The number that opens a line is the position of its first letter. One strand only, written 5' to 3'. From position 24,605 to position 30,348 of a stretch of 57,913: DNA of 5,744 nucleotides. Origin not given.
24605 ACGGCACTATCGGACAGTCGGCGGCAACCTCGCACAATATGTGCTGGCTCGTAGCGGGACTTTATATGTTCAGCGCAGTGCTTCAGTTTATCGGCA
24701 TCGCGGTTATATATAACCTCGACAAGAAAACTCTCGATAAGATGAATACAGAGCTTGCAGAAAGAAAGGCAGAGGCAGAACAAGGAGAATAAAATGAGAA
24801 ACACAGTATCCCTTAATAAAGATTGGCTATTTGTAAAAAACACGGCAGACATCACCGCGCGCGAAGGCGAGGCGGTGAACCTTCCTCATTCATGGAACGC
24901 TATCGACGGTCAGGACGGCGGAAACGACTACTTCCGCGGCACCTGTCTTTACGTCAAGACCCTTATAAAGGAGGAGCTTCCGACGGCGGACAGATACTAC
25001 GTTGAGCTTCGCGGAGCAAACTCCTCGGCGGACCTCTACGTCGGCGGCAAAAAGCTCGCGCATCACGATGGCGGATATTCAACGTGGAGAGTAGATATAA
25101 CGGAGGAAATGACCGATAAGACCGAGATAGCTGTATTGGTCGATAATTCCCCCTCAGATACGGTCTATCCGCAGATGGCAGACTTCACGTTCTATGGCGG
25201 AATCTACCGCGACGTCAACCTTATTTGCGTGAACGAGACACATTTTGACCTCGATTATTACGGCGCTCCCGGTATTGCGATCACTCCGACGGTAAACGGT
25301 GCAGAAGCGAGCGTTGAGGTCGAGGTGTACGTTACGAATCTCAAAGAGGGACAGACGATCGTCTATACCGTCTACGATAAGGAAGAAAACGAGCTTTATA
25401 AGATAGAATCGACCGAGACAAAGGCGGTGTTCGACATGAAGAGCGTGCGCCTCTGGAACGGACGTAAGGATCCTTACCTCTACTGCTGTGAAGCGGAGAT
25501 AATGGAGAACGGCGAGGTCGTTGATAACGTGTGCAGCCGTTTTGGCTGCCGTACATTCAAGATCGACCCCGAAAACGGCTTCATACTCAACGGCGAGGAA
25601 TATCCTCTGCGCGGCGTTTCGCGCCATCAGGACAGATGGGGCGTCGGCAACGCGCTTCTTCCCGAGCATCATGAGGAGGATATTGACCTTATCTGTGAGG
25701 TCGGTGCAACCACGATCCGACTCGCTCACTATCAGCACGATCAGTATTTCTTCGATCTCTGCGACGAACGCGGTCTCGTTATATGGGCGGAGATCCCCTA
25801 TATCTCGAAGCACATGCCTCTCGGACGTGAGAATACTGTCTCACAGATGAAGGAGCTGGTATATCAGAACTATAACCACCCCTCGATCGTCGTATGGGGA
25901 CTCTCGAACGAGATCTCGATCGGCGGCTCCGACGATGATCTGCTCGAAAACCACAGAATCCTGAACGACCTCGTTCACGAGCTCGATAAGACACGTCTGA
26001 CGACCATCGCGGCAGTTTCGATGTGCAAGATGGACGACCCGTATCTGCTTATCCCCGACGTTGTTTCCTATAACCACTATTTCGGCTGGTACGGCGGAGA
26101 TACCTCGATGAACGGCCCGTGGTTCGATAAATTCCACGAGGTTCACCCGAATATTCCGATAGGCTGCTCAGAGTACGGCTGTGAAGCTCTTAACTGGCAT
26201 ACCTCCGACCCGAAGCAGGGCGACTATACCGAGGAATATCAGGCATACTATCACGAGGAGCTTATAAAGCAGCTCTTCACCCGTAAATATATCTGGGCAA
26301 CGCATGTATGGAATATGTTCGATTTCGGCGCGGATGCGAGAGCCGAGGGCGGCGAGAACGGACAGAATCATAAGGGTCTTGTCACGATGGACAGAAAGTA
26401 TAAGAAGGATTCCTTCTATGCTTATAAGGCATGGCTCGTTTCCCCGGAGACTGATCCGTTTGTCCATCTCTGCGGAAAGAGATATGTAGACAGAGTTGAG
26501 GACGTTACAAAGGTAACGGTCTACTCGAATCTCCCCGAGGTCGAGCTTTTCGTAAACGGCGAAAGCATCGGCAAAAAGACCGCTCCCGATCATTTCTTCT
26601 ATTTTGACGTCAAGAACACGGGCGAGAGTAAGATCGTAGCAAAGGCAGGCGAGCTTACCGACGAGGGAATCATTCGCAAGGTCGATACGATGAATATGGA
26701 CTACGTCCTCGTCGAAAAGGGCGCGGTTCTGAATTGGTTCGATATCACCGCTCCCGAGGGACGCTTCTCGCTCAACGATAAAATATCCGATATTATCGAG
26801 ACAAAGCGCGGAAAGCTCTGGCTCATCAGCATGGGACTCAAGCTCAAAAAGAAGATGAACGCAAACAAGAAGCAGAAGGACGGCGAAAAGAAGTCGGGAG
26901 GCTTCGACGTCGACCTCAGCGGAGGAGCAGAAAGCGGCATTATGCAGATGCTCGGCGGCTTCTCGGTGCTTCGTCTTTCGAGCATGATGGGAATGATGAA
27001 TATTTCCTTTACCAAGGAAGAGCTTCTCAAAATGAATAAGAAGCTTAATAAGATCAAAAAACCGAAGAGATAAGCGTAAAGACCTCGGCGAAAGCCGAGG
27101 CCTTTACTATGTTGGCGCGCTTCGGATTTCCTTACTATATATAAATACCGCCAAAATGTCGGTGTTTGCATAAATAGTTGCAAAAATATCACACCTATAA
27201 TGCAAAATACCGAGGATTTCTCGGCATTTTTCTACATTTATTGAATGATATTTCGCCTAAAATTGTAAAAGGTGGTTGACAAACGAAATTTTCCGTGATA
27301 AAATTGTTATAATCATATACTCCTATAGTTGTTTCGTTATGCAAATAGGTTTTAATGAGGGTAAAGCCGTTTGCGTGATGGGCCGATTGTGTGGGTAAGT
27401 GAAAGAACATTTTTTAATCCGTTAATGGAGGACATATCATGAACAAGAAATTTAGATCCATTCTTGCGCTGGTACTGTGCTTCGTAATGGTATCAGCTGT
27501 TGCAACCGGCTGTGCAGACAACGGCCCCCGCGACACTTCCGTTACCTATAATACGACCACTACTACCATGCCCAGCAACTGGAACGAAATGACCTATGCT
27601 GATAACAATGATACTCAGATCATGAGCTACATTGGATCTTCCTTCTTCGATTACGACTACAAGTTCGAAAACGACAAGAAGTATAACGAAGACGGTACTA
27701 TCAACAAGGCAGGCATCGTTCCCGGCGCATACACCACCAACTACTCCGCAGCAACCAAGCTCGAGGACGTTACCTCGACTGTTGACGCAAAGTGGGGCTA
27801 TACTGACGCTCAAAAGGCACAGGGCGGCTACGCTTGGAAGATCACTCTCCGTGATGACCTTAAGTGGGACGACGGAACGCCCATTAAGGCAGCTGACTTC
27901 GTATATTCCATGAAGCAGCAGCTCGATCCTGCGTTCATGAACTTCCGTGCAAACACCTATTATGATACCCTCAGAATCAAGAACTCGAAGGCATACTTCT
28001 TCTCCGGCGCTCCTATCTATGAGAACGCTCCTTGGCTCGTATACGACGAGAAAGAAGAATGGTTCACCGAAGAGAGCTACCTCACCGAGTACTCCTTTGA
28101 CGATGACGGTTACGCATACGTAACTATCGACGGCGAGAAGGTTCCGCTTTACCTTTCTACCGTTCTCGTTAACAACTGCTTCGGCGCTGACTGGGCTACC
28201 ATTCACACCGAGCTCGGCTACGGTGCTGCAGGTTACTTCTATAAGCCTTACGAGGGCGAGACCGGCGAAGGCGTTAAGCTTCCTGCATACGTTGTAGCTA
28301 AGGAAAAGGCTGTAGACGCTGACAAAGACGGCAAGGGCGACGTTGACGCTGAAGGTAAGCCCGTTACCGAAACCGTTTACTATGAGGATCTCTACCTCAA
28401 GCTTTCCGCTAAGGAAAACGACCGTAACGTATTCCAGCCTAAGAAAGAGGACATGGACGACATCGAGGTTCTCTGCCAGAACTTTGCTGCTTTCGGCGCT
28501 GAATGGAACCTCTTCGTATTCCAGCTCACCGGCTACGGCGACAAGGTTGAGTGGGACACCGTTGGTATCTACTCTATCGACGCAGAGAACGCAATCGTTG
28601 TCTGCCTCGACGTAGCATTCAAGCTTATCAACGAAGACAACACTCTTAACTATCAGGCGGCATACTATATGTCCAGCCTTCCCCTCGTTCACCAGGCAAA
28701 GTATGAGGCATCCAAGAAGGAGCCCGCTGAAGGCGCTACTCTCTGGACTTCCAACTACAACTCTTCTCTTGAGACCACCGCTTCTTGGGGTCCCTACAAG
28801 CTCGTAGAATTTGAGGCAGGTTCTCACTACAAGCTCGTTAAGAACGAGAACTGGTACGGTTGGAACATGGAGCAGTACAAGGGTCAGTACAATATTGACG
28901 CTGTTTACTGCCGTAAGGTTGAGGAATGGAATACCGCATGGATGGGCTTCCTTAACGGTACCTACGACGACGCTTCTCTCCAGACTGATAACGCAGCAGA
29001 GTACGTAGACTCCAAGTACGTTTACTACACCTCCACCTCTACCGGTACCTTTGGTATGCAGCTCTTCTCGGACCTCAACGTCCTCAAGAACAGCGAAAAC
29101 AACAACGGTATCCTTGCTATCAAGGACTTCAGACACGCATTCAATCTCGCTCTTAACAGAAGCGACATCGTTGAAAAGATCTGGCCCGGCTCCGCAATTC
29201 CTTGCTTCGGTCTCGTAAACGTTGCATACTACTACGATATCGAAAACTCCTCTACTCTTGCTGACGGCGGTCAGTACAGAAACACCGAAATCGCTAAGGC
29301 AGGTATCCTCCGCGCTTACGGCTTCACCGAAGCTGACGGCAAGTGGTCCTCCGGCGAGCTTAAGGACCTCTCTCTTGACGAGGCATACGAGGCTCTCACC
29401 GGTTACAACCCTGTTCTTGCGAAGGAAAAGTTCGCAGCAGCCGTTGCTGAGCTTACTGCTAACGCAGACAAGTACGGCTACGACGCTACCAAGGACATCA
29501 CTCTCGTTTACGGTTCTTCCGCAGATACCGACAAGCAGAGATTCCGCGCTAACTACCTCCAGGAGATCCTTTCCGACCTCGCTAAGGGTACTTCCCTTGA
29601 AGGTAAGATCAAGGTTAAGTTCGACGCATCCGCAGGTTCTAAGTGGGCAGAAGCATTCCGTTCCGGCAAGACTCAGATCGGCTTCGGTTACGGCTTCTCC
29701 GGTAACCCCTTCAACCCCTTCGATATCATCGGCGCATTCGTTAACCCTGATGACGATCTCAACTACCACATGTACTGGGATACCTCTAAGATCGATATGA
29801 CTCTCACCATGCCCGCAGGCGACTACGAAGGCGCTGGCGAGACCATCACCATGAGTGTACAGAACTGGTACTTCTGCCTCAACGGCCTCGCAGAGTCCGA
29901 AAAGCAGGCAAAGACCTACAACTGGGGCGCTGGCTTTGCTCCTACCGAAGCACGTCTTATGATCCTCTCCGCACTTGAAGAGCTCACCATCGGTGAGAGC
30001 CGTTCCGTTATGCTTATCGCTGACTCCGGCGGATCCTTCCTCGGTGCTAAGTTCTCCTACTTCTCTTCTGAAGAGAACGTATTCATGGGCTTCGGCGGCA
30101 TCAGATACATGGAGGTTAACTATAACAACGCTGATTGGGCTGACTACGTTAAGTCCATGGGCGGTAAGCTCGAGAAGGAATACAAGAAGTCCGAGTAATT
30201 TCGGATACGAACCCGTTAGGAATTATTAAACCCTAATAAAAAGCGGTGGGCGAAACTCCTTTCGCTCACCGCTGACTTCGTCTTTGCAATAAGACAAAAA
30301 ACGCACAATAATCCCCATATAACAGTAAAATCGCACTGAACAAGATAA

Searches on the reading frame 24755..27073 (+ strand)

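Call 6: search_protein_families(library=pfam, proteins=[window:24755-27073:+], max_evalue=0.001)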
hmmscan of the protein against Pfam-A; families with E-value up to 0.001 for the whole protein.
window:24755-27073:+ (772 aa): 6 families
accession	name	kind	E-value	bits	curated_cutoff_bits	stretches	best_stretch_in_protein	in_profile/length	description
PF02836.23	Glyco_hydro_2_C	-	3.3e-29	102.4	21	1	275-554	7-291/302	Glycosyl hydrolases family 2, TIM barrel domain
PF00703.27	Glyco_hydro_2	-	2.4e-10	41.6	23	1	174-266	6-109/109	Glycosyl hydrolases family 2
PF16355.11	DUF4982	-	5.7e-10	39.4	23.9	1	584-629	3-52/61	Domain of unknown function (DUF4982)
PF02837.24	Glyco_hydro_2_N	-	1.5e-08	35.2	28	1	36-157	29-166/169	Glycosyl hydrolases family 2, sugar binding domain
PF22820.2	TcaA_3rd_4th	-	1.1e-07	32.1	27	1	584-630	2-47/73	TcaA protein 3rd/4th domain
PF22666.2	Glyco_hydro_2_N2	-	0.00036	21.1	27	1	65-132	51-120/167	Glycosyl hydrolase 2 galactose-binding domain-like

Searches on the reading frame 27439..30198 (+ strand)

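Call 6: search_protein_families(library=pfam, proteins=[window:27439-30198:+], max_evalue=0.001)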
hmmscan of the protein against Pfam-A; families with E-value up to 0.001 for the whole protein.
window:27439-30198:+ (919 aa): 1 family
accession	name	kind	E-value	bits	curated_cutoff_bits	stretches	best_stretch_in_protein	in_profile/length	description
PF00496.27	SBP_bac_5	-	1.5e-28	100.4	32.4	2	433-770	101-363/368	Bacterial extracellular solute-binding proteins, family 5 Middle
